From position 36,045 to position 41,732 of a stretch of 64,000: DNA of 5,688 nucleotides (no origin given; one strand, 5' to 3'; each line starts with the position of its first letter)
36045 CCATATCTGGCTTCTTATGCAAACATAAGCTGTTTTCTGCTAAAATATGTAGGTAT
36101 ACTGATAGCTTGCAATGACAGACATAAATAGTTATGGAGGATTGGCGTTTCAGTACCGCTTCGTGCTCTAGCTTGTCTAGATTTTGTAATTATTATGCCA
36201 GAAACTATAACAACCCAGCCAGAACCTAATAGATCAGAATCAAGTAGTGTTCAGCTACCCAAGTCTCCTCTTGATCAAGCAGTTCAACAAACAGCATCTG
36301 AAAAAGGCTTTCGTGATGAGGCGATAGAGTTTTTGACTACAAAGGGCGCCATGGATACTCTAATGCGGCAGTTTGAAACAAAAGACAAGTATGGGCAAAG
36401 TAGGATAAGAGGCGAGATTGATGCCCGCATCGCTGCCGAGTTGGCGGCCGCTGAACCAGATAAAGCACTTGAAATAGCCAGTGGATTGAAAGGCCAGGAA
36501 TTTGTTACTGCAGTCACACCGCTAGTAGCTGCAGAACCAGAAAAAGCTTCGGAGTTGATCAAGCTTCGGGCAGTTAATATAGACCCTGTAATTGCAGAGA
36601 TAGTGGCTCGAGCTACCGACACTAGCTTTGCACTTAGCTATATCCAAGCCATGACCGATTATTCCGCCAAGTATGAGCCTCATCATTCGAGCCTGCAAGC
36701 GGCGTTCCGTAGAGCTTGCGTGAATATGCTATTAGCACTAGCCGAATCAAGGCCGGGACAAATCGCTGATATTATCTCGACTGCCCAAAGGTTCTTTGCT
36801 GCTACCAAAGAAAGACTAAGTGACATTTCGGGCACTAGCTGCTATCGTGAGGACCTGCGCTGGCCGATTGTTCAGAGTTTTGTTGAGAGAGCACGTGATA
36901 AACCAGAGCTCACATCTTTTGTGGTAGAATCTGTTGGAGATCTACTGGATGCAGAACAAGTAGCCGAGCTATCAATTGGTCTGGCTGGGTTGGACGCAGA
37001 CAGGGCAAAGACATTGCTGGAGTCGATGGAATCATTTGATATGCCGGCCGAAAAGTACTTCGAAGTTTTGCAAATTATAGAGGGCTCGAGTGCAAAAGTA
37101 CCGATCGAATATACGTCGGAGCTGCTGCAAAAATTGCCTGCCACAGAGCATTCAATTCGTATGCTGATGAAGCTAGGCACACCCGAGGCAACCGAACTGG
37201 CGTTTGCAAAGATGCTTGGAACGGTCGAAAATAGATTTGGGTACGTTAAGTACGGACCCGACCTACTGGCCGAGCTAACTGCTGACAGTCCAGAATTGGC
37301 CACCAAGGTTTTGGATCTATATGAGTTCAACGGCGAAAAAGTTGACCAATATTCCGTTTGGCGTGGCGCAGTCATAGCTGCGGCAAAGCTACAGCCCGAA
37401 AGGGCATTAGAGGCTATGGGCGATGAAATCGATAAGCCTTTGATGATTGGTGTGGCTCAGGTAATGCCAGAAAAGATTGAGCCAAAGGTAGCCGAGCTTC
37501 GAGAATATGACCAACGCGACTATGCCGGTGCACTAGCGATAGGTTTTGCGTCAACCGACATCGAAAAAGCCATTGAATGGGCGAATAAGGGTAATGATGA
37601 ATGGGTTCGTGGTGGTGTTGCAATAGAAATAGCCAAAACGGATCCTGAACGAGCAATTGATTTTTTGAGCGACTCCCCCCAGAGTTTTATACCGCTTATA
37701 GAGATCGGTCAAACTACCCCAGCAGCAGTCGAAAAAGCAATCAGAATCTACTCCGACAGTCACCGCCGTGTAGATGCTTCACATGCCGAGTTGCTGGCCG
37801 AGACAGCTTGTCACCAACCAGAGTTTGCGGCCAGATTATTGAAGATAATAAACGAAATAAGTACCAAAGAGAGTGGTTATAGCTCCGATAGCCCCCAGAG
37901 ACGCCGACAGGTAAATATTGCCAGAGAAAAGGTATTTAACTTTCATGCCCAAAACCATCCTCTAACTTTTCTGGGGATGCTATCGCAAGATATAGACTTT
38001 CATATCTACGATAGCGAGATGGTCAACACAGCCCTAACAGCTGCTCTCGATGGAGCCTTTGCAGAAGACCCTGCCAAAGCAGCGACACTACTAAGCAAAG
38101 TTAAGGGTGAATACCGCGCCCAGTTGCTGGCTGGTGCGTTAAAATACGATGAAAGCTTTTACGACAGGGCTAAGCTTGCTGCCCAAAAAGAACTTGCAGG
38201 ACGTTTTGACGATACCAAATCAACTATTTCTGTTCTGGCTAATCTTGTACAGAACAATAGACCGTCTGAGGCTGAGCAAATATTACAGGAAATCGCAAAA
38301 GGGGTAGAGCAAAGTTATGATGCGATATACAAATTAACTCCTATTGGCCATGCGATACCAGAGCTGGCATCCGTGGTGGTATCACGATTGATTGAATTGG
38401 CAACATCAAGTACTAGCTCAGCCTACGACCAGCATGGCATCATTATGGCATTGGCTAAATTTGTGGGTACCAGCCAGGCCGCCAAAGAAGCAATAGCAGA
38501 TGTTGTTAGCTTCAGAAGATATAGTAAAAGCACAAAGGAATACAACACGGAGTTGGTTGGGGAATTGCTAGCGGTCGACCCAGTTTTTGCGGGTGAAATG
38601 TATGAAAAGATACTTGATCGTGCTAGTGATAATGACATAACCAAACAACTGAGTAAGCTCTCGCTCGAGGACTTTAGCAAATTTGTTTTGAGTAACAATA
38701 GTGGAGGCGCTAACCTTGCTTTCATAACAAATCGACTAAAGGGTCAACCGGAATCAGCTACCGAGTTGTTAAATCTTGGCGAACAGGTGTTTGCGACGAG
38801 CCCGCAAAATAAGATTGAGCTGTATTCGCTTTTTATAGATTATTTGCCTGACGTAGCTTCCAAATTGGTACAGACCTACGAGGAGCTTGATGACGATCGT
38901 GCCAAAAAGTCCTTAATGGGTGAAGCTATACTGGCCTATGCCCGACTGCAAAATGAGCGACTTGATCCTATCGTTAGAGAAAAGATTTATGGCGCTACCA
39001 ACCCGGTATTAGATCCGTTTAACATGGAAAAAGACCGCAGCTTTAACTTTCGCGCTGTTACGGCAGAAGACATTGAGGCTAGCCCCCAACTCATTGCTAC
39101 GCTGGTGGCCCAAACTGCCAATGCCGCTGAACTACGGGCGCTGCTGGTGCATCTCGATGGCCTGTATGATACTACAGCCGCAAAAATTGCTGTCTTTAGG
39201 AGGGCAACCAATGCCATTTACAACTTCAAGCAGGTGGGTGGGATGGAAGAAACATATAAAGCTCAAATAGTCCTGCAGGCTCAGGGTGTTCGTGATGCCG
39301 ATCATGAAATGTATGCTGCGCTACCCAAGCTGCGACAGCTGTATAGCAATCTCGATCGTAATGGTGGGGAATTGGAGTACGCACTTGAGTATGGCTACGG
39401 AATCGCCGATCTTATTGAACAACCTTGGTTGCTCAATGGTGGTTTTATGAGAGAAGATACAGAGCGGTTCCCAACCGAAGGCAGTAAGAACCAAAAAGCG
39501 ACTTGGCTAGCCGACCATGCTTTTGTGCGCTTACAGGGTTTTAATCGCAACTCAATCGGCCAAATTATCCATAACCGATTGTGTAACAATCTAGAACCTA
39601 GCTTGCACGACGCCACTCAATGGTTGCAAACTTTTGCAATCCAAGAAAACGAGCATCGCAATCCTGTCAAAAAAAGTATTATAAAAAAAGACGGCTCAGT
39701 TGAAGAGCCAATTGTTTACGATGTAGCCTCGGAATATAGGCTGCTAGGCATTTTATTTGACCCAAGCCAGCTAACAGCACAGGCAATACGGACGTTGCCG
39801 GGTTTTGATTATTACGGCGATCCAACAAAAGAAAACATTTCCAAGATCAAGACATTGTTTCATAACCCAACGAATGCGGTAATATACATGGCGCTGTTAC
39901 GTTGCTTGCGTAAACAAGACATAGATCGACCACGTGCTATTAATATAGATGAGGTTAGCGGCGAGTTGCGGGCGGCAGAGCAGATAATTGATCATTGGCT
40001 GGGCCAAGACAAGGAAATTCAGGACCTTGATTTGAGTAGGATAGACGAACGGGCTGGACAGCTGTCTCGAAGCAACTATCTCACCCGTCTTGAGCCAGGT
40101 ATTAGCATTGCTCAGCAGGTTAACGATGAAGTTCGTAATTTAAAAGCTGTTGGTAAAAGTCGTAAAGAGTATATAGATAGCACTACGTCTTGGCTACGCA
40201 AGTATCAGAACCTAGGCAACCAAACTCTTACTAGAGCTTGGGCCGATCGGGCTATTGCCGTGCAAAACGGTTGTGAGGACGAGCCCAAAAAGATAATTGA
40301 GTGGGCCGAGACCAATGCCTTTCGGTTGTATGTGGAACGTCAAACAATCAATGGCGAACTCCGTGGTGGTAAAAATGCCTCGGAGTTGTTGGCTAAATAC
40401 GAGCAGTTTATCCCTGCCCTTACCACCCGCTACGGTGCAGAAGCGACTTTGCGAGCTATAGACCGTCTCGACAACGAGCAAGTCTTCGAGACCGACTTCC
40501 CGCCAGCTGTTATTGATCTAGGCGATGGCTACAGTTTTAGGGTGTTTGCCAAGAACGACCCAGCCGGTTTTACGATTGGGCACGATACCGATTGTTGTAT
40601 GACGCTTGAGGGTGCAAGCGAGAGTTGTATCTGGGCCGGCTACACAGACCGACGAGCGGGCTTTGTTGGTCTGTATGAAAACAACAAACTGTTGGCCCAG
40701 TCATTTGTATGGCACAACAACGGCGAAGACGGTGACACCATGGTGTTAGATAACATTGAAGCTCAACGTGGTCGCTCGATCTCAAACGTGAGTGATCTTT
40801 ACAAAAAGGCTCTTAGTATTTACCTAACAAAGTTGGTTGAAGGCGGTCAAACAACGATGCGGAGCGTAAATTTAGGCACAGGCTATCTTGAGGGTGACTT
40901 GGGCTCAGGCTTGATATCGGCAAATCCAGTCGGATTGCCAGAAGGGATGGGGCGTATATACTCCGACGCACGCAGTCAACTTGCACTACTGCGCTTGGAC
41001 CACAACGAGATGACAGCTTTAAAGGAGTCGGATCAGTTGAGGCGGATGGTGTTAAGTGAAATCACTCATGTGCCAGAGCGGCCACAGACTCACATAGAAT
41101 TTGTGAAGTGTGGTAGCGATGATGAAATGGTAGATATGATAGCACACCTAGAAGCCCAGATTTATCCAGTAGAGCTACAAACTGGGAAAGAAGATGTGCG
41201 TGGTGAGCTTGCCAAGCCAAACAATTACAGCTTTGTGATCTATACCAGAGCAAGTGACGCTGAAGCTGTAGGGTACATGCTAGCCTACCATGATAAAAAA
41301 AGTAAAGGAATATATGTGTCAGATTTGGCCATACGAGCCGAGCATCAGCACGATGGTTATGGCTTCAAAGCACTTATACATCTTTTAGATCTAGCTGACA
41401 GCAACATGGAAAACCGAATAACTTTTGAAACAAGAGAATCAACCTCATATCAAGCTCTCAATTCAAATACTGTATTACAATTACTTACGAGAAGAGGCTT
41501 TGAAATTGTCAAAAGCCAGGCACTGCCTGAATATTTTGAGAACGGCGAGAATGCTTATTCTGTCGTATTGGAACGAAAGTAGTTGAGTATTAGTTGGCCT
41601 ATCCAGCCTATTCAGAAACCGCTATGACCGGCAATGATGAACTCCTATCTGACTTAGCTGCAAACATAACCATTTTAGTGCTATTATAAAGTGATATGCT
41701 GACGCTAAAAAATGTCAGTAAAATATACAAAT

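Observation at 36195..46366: Giant HEAT-repeat/GNAT protein linked to a MacB-type ABC exporter and an ECF sigma/anti-sigma pair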

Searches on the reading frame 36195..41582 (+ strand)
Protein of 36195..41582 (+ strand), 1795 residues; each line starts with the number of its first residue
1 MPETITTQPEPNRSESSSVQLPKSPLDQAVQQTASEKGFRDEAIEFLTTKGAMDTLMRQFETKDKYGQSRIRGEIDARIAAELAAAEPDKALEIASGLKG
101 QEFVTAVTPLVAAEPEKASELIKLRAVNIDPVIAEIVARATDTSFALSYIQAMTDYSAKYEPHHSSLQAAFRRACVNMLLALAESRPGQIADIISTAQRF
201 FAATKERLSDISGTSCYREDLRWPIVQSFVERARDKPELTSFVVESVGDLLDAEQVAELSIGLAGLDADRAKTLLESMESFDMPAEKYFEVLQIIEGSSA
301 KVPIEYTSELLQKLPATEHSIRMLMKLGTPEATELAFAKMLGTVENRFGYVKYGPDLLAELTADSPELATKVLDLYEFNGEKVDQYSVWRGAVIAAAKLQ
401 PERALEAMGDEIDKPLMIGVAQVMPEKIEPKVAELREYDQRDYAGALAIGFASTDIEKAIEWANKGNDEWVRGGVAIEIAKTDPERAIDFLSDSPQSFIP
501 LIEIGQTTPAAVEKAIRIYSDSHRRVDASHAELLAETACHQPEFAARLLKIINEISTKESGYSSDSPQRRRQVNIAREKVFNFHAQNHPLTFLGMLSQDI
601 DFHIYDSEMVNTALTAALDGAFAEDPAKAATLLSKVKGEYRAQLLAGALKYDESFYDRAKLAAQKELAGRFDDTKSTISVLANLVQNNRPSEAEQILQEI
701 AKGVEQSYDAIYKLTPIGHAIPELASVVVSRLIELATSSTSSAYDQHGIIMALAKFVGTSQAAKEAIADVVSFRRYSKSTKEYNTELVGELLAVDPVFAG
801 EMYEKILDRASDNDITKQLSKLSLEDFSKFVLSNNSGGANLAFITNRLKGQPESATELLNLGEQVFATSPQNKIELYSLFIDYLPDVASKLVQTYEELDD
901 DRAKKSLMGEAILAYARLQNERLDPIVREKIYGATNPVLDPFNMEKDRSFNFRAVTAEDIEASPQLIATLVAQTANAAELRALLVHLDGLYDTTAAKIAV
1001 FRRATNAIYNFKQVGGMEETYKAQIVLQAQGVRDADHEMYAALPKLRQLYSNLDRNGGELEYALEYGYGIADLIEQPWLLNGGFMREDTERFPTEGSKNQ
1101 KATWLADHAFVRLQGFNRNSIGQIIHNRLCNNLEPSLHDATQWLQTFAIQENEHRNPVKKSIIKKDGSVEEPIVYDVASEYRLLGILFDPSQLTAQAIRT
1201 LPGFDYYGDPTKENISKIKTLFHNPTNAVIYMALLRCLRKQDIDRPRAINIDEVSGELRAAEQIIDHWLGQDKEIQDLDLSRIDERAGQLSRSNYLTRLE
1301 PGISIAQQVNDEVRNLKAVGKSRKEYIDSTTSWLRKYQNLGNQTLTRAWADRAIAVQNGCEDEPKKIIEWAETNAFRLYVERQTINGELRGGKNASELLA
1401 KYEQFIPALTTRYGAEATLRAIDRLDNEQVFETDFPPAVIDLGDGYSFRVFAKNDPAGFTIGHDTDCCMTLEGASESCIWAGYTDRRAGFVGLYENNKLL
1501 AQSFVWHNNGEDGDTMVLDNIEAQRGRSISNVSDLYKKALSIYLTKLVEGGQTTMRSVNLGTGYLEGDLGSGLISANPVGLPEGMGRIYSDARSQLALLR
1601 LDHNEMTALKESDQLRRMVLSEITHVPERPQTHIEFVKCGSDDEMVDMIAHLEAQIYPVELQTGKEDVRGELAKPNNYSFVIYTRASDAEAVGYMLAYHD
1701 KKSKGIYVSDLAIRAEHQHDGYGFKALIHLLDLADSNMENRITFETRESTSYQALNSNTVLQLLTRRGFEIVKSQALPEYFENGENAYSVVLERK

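Call 5: search_protein_families(library=pfam, proteins=[window:36195-41582:+], max_evalue=0.01)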
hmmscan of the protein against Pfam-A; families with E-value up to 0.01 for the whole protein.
window:36195-41582:+ (1795 aa): 1 family
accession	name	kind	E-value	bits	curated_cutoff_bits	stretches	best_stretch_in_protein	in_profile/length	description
PF00583.31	Acetyltransf_1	-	5.3e-07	30.4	20.7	1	1648-1749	3-103/116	Acetyltransferase (GNAT) family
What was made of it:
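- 41094..41576 (+): Canonical C-terminal GNAT acetyltransferase domain (aa 1634-1794) of RimI/Ard1/Naa type. Its acetyl-CoA motif A is QHDGYG (aa 1718-1723). Pfam PF00583 at 30.4 bits, above the 20.7 cut-off (call 5).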

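Call 6: search_protein_families(library=ncbifam, proteins=[window:36195-41582:+], max_evalue=0.01)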
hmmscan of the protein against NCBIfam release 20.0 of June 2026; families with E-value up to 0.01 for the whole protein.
window:36195-41582:+ (1795 aa): 1 family
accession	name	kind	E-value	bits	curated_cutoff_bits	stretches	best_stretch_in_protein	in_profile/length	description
TIGR01575.1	rimI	equivalog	1.1e-05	25.5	86.4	1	1647-1788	3-130/132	ribosomal protein S18-alanine N-acetyltransferase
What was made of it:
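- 41094..41576 (+): TIGR01575 rimI sub-threshold (call 6).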

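Call 7: find_homologous_proteins(query=window:36195-41579:+)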
Query window:36195-41579:+ (1795 aa): 1 proteins with E <= 0.001 among 8000 candidates.
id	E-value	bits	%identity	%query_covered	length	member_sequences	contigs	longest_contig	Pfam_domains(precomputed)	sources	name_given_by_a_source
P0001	0.0e+0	3795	95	100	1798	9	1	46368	PF00583.32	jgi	jgi:GNAT superfamily N-acetyltransferase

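Call 8: search_solved_structures(query=window:36195-41579:+, max_evalue=1, show_alignments=2)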
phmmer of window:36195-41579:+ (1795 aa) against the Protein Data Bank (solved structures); distinct sequences matched with E-value up to 1: 1.
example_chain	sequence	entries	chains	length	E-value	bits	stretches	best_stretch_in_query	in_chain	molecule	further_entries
5kes_A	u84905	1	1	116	0.68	10.5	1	918-982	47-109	DNA damage-inducible protein 1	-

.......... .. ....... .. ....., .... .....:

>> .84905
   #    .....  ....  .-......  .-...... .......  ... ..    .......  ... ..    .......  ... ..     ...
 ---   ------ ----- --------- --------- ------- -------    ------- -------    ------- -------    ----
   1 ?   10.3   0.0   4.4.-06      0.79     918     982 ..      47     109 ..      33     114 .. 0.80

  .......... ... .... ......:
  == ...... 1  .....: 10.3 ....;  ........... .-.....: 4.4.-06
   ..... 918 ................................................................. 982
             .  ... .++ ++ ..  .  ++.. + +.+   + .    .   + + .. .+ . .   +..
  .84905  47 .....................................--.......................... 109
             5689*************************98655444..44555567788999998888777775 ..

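Call 9: search_protein_families(library=phrogs, proteins=[window:36195-41579:+], max_evalue=0.1)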
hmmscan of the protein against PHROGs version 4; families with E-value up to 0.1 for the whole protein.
window:36195-41579:+ (1795 aa): 1 family
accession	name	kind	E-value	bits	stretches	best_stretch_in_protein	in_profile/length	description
phrog_1249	-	other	0.0041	17.9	1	1677-1778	56-155/180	acetyltransferase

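Call 10: search_protein_families(library=padloc, proteins=[window:36195-41579:+], max_evalue=0.1)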
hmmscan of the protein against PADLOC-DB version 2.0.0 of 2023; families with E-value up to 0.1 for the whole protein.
window:36195-41579:+ (1795 aa): 0 families

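Call 15: find_encoding_contigs(protein=P0001, flank=10000, max_places=6)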
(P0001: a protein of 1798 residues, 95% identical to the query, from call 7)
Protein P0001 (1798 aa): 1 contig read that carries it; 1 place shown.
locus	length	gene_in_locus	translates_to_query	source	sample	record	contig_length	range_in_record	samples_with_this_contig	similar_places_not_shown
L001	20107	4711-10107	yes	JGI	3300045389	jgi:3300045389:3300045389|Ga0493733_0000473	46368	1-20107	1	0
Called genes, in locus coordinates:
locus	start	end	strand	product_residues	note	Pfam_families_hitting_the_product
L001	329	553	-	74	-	PF04024:PspC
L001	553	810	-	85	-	PF04024:PspC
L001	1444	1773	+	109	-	-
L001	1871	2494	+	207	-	PF06055:ExoD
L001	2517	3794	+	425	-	PF03583:LIP, PF00326:Peptidase_S9 (faint), PF12146:Hydrolase_4 (weak)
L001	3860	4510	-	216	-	-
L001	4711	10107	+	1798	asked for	PF00583:Acetyltransf_1 (faint)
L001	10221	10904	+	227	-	PF00005:ABC_tran, PF13304:AAA_21 (faint)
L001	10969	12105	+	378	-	PF02687:FtsX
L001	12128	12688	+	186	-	PF07638:Sigma70_ECF, PF04542:Sigma70_r2, PF08281:Sigma70_r4_2, PF04545:Sigma70_r4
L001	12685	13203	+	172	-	-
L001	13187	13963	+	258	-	PF05769:SIKE (weak)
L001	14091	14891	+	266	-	-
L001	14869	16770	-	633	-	PF01040:UbiA, PF13506:Glyco_transf_21, PF00535:Glycos_transf_2, PF13641:Glyco_tranf_2_3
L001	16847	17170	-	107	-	PF18916:Lycopene_cyc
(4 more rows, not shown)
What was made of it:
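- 36195..41582 (+): Giant ORF, 1795 aa, soluble, with no signal peptide. A 95% identical 1798-aa allele is P0001 (calls 7, 15).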

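Call 16: find_encoding_contigs(protein=window:36195-41579:+, flank=10000, max_places=6)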
Protein window:36195-41579:+ (1795 aa): no gene with exactly this product is on record in the collection.

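Call 33: search_protein_families(library=pfam, alignment_id=A2, max_evalue=0.001)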
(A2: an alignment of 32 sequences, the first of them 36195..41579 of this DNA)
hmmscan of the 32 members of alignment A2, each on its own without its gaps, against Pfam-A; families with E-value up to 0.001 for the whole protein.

A. member 1, window:36195-41579:+ (1795 aa): 1 family
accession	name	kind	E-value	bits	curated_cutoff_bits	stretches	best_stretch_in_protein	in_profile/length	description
PF00583.31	Acetyltransf_1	-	5.3e-07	30.4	20.7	1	1648-1749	3-103/116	Acetyltransferase (GNAT) family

B. families by the number of members that match (of 32 scanned): 13 families
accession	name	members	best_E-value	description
PF00583.31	Acetyltransf_1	12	1.9e-22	Acetyltransferase (GNAT) family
PF13508.13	Acetyltransf_7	8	4.4e-15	Acetyltransferase (GNAT) domain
PF13673.13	Acetyltransf_10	5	7.3e-15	Acetyltransferase (GNAT) domain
PF13527.13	Acetyltransf_9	2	2.7e-07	Acetyltransferase (GNAT) domain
PF25591.1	LRV_2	1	2.6e-15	Leucine Rich Repeat Variant domain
PF01816.23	LRV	1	2.3e-12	Leucine rich repeat variant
PF14284.11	PcfJ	1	2.9e-12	PcfJ-like protein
PF14559.12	TPR_19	1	1.8e-09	Tetratricopeptide repeat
PF13424.12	TPR_12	1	1.1e-07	Tetratricopeptide repeat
PF07719.23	TPR_2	1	5.8e-05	Tetratricopeptide repeat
PF13302.13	Acetyltransf_3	1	5.9e-05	Acetyltransferase (GNAT) domain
PF05301.17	Acetyltransf_16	1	0.00026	GNAT acetyltransferase, Mec-17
PF14542.12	Acetyltransf_CG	1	0.00072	GCN5-related N-acetyl-transferase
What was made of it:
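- Closest known: PcfJ-like domain. Different: No family member's core is hit by PF14284 (call 33).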

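Call 39: find_homologous_proteins(query=A1, max_evalue=0.001)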
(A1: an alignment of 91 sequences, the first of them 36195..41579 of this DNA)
Query A1 (91 sequences) (1795 aa, profile of the alignment): 1 proteins with E <= 0.001 among 8000 candidates.
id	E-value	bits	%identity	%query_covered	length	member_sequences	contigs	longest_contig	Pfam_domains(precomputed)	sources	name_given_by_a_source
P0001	5.3e-232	792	95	100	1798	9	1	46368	PF00583.32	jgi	jgi:GNAT superfamily N-acetyltransferase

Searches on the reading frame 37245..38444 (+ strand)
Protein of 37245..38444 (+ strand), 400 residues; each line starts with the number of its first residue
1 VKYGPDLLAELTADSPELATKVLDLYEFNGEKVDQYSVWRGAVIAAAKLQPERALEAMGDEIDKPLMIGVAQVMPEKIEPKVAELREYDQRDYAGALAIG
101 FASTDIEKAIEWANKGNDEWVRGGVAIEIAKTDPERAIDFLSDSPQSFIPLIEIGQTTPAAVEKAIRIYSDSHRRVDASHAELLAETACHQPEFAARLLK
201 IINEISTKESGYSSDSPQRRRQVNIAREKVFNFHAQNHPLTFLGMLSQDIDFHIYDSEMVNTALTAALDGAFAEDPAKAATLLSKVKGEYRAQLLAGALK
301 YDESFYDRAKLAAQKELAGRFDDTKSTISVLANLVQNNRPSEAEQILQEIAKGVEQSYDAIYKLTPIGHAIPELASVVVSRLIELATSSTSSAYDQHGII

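Call 77: search_protein_families(library=pfam, proteins=[window:37245-38444:+], max_evalue=10)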
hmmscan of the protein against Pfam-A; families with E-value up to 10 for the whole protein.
window:37245-38444:+ (400 aa): 2 families
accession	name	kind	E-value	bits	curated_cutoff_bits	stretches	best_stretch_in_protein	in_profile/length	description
PF13646.12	HEAT_2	-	0.00099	19.8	27.7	1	92-143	19-69/88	HEAT repeats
PF22690.1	FAS_AT_central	-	0.092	13.3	25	1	67-99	2-34/84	Fatty acid synthase central AT domain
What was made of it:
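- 36195..39044 (+): N-terminal all-helical, poorly conserved region (aa 1-~950). It is a probable alpha-solenoid scaffold. HEAT identity is not established. Sub-threshold HEAT_2 hit (call 77).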
